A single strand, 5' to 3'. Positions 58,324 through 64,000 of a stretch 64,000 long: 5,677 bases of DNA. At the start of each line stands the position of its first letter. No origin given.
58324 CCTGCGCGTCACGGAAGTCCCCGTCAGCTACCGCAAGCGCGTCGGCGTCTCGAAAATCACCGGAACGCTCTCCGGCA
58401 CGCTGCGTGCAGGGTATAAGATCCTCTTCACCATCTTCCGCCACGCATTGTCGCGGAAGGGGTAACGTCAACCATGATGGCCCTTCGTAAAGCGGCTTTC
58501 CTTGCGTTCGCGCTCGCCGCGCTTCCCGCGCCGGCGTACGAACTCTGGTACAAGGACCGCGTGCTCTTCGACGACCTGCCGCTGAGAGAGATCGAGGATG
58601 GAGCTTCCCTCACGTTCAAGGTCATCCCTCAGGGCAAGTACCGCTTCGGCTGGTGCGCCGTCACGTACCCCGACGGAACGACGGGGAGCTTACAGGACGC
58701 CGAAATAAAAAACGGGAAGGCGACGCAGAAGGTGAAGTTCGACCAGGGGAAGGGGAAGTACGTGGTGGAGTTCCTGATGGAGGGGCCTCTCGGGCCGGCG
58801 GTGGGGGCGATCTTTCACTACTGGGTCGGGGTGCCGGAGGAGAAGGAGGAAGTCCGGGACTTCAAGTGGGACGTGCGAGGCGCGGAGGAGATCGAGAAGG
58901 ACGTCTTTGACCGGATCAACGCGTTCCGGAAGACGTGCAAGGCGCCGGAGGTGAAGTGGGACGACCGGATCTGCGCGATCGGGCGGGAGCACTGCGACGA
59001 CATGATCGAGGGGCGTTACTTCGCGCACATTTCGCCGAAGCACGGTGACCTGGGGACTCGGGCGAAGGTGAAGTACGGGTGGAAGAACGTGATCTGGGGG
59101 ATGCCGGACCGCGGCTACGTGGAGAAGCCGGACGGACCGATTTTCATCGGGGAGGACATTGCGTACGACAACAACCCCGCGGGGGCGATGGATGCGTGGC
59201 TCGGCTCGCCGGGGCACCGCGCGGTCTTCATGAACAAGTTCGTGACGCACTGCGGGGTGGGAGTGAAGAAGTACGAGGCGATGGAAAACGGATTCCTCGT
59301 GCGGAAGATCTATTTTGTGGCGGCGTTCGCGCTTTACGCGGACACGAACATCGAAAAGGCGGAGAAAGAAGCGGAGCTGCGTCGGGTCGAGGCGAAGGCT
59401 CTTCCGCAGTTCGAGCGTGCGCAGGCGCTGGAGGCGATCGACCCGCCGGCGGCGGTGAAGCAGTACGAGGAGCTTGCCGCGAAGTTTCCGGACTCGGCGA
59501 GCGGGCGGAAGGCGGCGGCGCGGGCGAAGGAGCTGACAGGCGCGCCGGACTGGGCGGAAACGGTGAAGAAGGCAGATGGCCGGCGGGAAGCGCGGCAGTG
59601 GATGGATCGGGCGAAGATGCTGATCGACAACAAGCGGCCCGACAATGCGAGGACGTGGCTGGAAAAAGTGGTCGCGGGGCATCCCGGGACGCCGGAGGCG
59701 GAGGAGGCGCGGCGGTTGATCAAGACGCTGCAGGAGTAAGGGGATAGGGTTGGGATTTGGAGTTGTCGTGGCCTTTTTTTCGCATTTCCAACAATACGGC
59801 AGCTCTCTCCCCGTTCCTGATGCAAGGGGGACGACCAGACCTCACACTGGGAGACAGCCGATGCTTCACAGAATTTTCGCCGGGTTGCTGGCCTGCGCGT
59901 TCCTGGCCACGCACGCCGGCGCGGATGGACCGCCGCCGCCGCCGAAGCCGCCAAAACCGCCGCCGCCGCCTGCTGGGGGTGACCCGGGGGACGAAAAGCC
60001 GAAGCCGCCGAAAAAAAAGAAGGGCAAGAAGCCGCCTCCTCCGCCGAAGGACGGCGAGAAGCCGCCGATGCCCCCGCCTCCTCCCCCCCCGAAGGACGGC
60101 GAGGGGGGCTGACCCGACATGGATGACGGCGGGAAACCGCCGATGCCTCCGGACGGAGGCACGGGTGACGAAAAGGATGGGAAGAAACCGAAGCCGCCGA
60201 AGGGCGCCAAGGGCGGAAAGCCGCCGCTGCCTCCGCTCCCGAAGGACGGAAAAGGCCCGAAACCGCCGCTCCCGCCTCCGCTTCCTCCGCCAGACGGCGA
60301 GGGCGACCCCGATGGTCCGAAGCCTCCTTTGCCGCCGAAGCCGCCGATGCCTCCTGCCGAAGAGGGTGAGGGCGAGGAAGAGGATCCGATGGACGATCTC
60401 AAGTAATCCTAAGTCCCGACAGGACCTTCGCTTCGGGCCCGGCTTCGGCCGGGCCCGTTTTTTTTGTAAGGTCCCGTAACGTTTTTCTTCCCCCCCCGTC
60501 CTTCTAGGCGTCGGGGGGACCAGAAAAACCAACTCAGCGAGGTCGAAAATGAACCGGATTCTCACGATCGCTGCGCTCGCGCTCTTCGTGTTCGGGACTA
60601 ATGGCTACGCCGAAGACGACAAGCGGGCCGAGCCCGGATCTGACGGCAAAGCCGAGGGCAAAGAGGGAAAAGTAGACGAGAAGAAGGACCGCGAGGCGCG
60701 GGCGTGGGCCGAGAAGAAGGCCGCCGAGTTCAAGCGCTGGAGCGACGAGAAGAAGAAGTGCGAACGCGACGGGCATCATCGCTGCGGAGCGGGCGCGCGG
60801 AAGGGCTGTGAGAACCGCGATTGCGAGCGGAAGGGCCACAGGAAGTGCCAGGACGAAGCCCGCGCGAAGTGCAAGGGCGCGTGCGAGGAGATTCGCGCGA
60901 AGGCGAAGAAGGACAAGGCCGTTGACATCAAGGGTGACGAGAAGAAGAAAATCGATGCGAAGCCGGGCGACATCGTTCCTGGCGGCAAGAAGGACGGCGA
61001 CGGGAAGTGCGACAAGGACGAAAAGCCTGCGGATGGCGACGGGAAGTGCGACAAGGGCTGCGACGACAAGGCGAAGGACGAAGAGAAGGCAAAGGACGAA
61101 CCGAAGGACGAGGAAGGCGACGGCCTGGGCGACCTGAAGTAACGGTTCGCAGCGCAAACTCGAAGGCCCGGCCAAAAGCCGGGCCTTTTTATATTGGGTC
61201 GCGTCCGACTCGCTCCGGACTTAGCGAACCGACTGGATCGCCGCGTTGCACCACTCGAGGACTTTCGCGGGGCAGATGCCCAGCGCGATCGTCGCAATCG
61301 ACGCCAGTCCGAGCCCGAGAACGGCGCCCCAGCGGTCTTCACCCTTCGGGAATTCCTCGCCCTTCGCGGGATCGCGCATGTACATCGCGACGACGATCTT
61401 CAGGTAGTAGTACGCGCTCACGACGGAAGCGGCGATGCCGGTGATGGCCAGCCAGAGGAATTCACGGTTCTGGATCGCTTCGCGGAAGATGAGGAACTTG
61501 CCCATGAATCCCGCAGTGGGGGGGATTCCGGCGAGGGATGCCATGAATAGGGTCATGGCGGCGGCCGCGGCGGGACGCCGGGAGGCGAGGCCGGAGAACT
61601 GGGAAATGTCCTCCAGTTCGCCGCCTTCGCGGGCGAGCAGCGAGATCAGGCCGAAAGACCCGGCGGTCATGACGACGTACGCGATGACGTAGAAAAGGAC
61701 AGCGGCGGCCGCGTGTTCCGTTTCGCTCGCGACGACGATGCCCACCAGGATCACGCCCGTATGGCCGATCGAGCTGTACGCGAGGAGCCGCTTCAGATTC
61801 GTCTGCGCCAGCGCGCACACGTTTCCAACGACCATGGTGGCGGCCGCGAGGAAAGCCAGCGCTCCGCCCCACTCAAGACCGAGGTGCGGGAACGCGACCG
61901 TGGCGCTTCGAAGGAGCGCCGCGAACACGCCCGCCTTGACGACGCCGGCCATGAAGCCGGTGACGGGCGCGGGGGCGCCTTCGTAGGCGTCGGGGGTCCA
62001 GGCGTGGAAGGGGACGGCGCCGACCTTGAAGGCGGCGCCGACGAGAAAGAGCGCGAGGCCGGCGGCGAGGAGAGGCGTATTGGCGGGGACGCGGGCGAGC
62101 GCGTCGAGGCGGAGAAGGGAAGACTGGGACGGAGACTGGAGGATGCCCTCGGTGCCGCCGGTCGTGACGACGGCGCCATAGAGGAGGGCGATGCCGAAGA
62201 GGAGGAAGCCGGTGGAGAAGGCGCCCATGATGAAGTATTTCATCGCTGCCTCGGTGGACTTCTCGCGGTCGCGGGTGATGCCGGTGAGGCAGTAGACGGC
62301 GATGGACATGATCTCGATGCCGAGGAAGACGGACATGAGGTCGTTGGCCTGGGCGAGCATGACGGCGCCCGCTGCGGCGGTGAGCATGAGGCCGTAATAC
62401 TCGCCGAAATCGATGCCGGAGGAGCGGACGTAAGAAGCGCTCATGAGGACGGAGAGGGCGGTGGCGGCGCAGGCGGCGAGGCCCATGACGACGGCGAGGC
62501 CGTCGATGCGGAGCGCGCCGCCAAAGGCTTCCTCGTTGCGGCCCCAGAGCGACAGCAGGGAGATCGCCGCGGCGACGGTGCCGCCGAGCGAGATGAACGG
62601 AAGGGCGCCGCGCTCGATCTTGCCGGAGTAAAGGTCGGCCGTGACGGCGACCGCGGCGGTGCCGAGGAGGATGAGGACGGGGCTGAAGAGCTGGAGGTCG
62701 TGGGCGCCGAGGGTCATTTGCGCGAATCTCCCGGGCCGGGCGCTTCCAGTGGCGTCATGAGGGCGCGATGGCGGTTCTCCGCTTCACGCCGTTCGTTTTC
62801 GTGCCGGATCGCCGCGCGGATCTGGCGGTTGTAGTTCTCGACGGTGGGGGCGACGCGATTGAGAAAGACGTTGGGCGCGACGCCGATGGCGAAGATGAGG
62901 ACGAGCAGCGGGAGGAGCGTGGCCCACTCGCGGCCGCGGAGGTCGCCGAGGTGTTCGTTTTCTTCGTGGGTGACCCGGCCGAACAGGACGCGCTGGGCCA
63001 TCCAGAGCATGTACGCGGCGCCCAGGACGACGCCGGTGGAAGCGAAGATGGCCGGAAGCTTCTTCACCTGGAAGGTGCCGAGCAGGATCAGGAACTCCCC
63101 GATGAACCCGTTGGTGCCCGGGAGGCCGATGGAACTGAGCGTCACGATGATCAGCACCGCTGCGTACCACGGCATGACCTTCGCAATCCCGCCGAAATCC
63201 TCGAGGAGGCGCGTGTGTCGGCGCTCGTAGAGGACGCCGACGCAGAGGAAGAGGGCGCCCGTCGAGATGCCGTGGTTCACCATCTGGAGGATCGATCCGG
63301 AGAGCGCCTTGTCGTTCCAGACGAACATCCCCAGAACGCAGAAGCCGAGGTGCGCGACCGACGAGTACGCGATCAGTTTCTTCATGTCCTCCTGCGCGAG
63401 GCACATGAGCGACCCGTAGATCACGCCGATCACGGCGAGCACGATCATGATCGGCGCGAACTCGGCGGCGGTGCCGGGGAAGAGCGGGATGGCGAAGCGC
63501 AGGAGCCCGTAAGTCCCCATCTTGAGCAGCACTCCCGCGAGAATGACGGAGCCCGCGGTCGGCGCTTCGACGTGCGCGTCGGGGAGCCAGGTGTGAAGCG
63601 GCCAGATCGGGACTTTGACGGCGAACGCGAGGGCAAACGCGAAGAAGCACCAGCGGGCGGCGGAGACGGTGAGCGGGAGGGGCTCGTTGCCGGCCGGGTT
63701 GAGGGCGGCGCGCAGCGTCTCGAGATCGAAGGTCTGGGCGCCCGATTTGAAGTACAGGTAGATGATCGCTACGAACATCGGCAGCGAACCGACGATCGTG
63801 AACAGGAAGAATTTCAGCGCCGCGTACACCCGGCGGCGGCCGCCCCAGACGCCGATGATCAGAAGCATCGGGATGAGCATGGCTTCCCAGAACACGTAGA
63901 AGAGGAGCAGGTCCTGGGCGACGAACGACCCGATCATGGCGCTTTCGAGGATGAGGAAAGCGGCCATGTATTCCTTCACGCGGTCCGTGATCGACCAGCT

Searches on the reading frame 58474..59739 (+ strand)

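Call 30: search_protein_families(library=pfam, proteins=[window:58474-59739:+], max_evalue=0.001)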
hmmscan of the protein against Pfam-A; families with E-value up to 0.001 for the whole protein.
window:58474-59739:+ (421 aa): 3 families
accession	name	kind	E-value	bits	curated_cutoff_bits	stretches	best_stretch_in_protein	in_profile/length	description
PF00188.32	CAP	-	1.1e-12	49.3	21.1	1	145-279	1-111/117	Cysteine-rich secretory protein family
PF13428.12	TPR_14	-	6.9e-07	29.8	23.5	0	374-411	2-39/44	Tetratricopeptide repeat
PF13432.12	TPR_16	-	0.00045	21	32.7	0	359-405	19-63/65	Tetratricopeptide repeat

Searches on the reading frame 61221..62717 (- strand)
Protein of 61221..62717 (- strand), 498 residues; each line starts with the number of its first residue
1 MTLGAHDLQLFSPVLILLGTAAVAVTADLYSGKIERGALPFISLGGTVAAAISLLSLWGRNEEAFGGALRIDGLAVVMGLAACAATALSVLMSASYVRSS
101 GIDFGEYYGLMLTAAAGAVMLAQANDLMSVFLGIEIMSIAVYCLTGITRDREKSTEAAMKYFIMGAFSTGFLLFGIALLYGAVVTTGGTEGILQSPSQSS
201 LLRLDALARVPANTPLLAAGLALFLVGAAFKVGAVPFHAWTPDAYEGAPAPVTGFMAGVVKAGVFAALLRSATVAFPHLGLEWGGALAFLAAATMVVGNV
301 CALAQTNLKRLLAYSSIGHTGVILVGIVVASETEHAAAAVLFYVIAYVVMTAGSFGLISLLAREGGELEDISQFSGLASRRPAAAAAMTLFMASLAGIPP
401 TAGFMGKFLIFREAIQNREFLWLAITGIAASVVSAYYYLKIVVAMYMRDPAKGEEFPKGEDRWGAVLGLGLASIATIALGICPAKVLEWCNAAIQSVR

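Call 30: search_protein_families(library=pfam, proteins=[window:61221-62717:-], max_evalue=0.001)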
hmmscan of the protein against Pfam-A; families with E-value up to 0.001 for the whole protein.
window:61221-62717:- (498 aa): 1 family
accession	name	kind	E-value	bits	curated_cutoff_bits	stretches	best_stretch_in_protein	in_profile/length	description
PF00361.26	Proton_antipo_M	-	5.5e-72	242.9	21.5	1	124-431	1-291/294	NADH:quinone oxidoreductase/Mrp antiporter, TM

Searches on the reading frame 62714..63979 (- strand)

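Call 30: search_protein_families(library=pfam, proteins=[window:62714-63979:-], max_evalue=0.001)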
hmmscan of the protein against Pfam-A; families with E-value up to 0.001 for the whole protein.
window:62714-63979:- (421 aa): 1 family
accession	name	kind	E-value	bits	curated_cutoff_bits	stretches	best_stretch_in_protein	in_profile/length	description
PF00361.26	Proton_antipo_M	-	5.1e-82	275.8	21.5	1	21-319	1-293/294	NADH:quinone oxidoreductase/Mrp antiporter, TM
